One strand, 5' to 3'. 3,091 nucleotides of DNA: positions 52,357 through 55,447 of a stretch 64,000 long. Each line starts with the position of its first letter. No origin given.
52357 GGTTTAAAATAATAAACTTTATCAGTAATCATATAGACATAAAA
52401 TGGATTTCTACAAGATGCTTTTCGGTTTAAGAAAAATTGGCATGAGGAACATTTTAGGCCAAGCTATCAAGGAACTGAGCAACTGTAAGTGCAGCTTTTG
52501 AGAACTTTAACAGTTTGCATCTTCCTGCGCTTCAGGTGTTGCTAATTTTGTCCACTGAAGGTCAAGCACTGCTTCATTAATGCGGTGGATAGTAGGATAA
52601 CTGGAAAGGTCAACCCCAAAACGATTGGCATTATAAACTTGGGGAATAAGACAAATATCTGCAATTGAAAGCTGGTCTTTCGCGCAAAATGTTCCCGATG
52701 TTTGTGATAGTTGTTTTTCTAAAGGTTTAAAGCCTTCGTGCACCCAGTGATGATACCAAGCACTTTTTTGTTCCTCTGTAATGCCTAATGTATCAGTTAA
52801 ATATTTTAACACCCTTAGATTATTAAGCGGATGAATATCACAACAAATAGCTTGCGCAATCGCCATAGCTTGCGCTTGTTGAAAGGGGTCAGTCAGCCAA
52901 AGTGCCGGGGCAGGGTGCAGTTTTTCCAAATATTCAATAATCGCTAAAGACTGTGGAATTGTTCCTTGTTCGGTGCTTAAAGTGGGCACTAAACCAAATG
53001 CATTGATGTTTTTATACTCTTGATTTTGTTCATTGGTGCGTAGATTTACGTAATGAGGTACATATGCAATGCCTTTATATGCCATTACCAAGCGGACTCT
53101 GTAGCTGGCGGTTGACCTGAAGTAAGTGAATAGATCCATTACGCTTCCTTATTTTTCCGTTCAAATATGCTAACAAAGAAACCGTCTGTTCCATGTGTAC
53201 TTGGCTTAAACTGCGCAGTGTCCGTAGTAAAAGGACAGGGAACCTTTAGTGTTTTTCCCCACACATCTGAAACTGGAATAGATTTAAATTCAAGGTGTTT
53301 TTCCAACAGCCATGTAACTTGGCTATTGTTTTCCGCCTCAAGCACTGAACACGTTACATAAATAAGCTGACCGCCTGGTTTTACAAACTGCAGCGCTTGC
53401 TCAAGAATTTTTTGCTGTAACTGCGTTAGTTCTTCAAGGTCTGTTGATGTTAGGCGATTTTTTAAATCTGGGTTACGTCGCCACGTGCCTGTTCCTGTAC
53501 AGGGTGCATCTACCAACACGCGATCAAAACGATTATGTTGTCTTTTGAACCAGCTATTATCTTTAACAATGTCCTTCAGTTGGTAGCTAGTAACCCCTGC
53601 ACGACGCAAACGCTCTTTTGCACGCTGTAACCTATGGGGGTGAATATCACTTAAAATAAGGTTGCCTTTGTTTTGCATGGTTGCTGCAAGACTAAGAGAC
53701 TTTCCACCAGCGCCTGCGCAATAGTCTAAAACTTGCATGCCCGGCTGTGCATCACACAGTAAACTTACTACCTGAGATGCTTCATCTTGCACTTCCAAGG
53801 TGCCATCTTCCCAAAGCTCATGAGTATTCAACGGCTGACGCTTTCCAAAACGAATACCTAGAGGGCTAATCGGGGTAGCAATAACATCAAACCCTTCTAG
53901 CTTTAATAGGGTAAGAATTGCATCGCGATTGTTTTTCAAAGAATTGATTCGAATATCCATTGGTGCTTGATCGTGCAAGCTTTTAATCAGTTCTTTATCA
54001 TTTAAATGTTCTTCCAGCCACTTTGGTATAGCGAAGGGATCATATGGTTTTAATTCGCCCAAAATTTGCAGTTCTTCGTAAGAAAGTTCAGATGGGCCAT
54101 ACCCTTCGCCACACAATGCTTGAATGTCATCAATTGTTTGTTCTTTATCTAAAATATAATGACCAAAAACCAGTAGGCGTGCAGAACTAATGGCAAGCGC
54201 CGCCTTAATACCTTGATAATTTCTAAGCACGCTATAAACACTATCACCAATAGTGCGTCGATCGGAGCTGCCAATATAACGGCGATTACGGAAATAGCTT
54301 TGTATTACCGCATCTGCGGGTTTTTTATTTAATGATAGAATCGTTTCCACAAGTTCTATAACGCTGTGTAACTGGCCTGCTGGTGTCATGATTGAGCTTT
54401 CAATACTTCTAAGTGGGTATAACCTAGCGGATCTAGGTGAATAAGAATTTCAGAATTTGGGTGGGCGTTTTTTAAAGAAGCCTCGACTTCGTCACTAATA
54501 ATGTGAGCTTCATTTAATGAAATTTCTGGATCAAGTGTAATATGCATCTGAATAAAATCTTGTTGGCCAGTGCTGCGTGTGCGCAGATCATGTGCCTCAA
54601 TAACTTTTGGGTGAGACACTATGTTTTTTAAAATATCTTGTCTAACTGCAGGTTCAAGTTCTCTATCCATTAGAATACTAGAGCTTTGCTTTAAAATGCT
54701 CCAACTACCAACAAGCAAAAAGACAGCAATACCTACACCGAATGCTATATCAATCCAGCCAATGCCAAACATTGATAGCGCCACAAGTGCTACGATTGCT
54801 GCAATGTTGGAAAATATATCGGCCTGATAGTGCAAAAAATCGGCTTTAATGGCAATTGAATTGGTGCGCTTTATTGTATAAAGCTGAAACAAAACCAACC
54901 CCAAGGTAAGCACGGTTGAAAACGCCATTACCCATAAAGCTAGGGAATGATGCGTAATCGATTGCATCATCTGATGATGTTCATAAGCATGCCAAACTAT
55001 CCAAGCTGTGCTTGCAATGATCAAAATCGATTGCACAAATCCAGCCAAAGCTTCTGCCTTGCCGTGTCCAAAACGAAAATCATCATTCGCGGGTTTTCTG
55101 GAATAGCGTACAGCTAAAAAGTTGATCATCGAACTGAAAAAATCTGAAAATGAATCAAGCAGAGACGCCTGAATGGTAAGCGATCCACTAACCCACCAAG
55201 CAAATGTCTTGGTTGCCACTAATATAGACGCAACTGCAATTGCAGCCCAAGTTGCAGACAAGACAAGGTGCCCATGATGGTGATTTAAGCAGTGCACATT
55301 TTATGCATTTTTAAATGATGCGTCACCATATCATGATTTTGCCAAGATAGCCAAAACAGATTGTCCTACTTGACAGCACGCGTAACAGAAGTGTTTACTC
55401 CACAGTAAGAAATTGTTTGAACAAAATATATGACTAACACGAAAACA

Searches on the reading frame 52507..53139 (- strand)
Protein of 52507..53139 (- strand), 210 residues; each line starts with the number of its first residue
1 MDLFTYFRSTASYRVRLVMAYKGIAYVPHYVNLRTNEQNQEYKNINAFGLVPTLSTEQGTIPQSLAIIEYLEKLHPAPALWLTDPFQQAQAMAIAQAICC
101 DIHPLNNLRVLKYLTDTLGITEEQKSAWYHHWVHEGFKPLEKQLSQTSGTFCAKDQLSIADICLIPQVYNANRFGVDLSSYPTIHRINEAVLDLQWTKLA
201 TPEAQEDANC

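Call 60: search_protein_families(library=pfam, proteins=[window:52507-53139:-], max_evalue=0.001)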
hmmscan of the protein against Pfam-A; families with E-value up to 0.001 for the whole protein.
window:52507-53139:- (210 aa): 6 families
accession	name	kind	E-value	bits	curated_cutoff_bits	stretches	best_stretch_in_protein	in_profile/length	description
PF13417.12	GST_N_3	-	8.8e-12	45.6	22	1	3-78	1-74/75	Glutathione S-transferase, N-terminal domain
PF13409.12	GST_N_2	-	1.7e-11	45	25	1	9-73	2-69/70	Glutathione S-transferase, N-terminal domain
PF02798.26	GST_N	-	1.1e-09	38.9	20.9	1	2-72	4-75/76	Glutathione S-transferase, N-terminal domain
PF14497.11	GST_C_3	-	0.00021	21.9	21.6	1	123-191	22-91/104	Glutathione S-transferase, C-terminal domain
PF13410.11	GST_C_2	-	0.00034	21.1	24.9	0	133-175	11-51/69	Glutathione S-transferase, C-terminal domain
PF00043.30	GST_C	-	0.00084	20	20.7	0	134-186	32-84/93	Glutathione S-transferase, C-terminal domain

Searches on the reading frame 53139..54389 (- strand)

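Call 60: search_protein_families(library=pfam, proteins=[window:53139-54389:-], max_evalue=0.001)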
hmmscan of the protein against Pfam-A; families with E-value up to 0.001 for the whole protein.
window:53139-54389:- (416 aa): 9 families
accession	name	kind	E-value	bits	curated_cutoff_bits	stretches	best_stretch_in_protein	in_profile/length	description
PF01189.24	Methyltr_RsmB-F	-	7.6e-46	156.7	27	1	213-409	5-198/199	16S rRNA methyltransferase RsmB/F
PF13847.12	Methyltransf_31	-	3.4e-12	46.7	27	1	216-353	3-117/145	Methyltransferase domain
PF01209.24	Ubie_methyltran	-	5.6e-08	32.9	20.1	1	212-291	43-120/233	ubiE/COQ5 methyltransferase family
PF22458.1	RsmF-B_ferredox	-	1.2e-07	32.3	27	1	132-186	18-72/74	Methyltr_RsmF/B-like, ferredoxin-like domain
PF13649.12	Methyltransf_25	-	4.6e-06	27.7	27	1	220-293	1-70/97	Methyltransferase domain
PF05175.20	MTS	-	1.6e-05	25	23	1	202-354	17-148/170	Methyltransferase small domain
PF01728.25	FtsJ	-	5e-05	23.7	24.1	1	215-370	20-160/181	FtsJ-like methyltransferase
PF08704.16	GCD14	-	0.00044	20.4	26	1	212-297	36-123/247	tRNA methyltransferase complex GCD14 subunit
PF09445.16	Methyltransf_15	-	0.00051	20.1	22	1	219-335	3-120/165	RNA cap guanine-N2 methyltransferase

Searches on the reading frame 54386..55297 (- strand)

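Call 60: search_protein_families(library=pfam, proteins=[window:54386-55297:-], max_evalue=0.001)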
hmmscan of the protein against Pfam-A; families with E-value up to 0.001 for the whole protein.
window:54386-55297:- (303 aa): 2 families
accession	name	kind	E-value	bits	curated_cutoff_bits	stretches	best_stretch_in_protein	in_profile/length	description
PF01545.26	Cation_efflux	-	1.5e-42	146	26.6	1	17-210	2-198/198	Cation efflux family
PF16916.11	ZT_dimer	-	2.4e-22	79.1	26.7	1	216-290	3-77/78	Dimerisation domain of Zinc Transporter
